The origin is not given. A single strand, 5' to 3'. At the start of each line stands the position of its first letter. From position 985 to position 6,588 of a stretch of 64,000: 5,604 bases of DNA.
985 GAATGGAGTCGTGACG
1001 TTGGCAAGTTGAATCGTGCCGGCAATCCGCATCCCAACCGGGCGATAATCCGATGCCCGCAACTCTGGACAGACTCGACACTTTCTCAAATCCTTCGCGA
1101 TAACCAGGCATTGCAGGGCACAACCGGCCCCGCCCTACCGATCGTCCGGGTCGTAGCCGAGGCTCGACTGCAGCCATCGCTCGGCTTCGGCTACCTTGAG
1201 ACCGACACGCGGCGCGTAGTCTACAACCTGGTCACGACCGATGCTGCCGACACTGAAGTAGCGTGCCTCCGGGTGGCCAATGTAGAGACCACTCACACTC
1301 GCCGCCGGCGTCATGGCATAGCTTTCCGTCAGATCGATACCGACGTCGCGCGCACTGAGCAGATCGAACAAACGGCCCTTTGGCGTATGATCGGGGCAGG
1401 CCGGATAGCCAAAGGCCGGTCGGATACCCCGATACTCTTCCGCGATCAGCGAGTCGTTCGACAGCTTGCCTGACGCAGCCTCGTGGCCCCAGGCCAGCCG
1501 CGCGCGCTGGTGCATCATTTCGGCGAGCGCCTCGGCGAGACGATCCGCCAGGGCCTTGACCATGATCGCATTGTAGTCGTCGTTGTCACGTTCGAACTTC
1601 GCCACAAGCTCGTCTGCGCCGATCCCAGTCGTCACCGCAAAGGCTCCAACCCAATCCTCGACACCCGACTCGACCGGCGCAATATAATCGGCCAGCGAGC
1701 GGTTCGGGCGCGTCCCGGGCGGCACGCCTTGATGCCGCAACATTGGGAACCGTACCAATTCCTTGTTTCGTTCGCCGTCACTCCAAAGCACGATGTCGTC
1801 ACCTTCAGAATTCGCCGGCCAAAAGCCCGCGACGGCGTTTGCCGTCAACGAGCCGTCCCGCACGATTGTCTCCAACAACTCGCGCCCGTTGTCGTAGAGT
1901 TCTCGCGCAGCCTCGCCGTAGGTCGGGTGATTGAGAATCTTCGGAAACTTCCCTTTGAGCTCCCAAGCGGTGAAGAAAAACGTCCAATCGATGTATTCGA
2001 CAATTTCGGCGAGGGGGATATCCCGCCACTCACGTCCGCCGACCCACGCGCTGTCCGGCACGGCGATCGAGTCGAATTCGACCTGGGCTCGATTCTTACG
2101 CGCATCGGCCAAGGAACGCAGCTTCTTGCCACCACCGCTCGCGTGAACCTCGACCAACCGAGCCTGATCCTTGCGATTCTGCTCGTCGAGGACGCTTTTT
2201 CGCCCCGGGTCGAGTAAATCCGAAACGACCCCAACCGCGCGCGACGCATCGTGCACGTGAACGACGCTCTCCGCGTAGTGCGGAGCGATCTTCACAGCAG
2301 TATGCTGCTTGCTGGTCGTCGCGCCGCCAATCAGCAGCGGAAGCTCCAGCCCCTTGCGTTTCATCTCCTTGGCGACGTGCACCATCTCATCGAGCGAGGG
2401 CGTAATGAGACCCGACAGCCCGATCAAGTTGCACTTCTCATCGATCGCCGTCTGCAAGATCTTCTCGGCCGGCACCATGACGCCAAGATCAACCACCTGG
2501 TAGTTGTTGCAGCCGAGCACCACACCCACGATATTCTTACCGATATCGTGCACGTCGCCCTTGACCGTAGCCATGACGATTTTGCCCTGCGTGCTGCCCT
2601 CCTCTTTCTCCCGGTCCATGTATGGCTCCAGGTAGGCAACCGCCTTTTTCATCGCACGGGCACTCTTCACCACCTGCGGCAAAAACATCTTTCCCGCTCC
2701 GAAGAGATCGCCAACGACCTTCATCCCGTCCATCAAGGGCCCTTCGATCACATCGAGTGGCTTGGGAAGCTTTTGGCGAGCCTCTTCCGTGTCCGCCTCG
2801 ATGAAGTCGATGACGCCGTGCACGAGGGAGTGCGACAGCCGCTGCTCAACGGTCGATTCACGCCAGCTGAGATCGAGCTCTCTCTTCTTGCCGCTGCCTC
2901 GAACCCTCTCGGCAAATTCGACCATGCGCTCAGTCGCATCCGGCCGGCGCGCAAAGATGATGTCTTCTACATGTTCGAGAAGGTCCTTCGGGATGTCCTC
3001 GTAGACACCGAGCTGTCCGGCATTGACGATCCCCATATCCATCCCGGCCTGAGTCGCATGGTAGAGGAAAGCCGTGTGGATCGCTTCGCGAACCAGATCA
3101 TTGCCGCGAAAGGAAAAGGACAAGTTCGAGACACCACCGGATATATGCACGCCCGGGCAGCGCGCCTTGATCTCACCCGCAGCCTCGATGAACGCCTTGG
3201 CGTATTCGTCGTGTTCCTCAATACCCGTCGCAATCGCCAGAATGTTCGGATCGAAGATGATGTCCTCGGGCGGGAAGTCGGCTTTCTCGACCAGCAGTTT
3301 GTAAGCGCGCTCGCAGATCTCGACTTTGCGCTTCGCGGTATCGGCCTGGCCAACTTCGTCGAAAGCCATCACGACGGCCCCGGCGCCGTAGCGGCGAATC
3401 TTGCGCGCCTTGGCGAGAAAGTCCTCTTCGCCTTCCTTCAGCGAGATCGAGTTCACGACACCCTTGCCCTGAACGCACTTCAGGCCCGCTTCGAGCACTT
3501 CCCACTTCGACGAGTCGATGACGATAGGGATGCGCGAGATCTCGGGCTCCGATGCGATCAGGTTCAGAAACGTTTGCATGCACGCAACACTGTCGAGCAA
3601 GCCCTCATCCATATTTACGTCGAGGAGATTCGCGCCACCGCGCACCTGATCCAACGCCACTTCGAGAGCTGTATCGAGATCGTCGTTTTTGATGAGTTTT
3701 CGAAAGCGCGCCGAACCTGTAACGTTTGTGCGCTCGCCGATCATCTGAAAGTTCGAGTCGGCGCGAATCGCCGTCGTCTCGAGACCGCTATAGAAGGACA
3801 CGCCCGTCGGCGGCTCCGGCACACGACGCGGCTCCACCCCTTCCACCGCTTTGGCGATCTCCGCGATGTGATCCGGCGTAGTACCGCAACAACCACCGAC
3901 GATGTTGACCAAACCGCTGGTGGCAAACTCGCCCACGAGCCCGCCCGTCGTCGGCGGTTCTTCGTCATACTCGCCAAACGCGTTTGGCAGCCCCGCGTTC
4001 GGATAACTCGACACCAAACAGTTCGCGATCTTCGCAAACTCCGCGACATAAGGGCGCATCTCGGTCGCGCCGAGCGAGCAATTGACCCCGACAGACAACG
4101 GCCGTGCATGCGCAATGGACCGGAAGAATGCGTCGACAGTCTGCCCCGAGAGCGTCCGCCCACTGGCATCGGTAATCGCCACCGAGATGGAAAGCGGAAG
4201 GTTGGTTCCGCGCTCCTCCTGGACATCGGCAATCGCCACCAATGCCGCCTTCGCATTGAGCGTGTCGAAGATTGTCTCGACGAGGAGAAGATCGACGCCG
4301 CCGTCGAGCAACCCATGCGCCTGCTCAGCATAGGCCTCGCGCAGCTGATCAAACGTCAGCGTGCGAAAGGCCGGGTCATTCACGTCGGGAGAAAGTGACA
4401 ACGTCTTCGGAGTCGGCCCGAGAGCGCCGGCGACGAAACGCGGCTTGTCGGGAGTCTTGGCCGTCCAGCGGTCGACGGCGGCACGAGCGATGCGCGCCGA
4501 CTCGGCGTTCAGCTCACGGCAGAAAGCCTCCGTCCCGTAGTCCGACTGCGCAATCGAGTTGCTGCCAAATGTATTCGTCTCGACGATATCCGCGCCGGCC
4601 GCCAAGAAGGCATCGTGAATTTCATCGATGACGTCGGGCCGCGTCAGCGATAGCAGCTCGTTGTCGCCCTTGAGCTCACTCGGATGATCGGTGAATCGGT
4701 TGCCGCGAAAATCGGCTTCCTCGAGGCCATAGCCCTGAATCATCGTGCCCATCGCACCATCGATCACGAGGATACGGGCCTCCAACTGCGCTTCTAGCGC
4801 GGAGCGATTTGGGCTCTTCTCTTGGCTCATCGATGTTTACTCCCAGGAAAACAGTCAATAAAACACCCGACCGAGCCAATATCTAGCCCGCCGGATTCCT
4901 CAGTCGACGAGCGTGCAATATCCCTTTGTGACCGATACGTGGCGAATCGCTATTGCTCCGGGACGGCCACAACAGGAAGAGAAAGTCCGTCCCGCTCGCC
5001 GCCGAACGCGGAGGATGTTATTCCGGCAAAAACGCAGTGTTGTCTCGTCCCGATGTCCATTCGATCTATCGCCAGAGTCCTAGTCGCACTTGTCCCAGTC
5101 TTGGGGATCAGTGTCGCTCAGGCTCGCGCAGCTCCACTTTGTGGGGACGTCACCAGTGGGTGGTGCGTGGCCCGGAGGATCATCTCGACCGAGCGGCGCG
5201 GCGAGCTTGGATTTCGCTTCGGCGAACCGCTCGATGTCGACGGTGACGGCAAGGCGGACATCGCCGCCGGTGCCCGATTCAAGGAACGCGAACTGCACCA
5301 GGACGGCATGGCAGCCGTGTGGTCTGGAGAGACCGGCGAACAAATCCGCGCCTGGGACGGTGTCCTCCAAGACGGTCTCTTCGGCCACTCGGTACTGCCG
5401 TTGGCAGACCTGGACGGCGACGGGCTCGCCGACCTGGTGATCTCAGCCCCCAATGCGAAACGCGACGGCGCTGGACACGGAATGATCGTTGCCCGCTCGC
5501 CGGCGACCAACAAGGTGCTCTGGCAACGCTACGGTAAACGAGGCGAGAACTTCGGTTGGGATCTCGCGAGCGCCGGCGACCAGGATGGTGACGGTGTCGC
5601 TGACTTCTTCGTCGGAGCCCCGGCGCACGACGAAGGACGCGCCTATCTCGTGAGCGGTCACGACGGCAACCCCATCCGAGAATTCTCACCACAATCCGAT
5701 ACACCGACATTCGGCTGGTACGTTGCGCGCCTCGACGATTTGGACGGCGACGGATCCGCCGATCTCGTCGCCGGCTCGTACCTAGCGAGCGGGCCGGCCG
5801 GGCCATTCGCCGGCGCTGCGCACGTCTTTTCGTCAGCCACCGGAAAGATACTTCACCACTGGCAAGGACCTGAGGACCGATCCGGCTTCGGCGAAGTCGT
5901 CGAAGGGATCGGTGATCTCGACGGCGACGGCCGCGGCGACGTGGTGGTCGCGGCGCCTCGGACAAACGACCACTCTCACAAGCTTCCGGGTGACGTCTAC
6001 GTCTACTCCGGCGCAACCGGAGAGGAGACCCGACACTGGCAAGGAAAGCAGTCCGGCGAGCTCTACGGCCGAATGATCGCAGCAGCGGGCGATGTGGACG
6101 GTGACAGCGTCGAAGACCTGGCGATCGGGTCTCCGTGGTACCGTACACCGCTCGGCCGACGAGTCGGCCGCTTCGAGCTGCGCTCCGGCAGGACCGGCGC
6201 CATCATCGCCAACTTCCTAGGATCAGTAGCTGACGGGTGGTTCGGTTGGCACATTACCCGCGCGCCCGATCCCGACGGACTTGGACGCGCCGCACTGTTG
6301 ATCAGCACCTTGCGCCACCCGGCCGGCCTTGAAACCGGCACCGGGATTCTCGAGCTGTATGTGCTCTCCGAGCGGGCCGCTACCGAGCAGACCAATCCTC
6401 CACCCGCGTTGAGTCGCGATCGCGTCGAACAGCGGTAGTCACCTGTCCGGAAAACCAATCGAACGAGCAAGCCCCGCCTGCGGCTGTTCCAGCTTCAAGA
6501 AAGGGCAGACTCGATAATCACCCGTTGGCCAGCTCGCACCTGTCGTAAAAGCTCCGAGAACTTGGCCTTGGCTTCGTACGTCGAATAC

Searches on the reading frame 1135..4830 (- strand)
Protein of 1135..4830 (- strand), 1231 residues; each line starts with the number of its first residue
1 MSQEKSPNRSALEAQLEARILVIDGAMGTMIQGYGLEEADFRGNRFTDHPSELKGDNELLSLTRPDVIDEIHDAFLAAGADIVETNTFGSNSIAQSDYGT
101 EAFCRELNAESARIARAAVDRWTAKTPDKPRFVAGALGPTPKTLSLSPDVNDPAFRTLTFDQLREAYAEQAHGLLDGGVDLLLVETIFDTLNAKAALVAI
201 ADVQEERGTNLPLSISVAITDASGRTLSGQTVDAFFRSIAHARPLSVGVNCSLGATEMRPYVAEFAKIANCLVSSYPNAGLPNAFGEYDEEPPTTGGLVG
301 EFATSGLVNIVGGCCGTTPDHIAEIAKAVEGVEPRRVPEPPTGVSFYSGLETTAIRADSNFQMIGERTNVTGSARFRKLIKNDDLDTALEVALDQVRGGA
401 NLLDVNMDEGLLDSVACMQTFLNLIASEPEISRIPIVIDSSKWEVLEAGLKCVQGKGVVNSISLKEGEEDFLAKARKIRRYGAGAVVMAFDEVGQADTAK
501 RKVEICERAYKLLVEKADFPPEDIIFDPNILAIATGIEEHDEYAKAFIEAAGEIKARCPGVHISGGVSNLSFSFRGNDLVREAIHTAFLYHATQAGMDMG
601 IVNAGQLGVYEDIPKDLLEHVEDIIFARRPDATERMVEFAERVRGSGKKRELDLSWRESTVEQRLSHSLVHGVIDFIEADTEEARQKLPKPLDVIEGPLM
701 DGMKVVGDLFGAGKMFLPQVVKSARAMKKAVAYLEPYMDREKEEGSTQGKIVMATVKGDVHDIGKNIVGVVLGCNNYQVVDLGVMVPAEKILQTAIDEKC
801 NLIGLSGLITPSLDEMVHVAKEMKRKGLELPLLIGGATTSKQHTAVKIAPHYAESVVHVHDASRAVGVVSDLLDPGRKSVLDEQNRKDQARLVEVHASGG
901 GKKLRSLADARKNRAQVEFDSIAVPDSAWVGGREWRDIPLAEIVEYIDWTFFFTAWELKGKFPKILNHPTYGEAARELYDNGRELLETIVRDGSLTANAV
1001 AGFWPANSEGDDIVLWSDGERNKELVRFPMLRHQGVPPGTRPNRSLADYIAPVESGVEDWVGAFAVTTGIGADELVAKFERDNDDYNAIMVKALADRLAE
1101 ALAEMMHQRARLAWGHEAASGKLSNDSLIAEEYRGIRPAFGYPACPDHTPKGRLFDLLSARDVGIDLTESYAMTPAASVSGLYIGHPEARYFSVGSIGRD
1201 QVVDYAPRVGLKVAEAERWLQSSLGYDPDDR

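Call 39: search_protein_families(library=pfam, proteins=[window:1135-4830:-], max_evalue=0.00001)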
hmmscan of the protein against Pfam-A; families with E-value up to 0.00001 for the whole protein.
window:1135-4830:- (1231 aa): 5 families
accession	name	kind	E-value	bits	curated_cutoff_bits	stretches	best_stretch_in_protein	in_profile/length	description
PF02965.22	Met_synt_B12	-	1.4e-112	376.1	25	1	940-1208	2-271/273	Vitamin B12 dependent methionine synthase, activation domain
PF02574.22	S-methyl_trans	-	1.1e-92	311.4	22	1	21-329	1-283/283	Homocysteine S-methyltransferase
PF00809.28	Pterin_bind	-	6.2e-56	190.2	25.5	1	365-603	1-244/244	Pterin binding enzyme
PF02607.22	B12-binding_2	-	2.1e-24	86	23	1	662-735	2-74/74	B12 binding domain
PF02310.24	B12-binding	-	4.3e-19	69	32.1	1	749-841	1-93/121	B12 binding domain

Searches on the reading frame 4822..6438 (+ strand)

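Call 39: search_protein_families(library=pfam, proteins=[window:4822-6438:+], max_evalue=0.00001)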
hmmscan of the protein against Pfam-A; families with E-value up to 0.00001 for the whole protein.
window:4822-6438:+ (538 aa): 4 families
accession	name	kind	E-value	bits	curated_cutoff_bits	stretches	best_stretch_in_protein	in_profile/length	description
PF01839.29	FG-GAP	-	2.3e-33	113.9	22.1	1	187-217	1-33/37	FG-GAP repeat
PF13517.12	FG-GAP_3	-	2.5e-18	66.8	26.9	2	365-434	1-60/61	FG-GAP-like repeat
PF23727.1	Beta-prop_FAM234A_B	-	3.1e-11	42.9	26.4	0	223-286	103-168/467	FAM234A/B beta-propeller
PF12256.14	TcdB_toxin_midN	-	5.6e-06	26.2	24.8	0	192-213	30-51/181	Insecticide toxin TcdB middle/N-terminal region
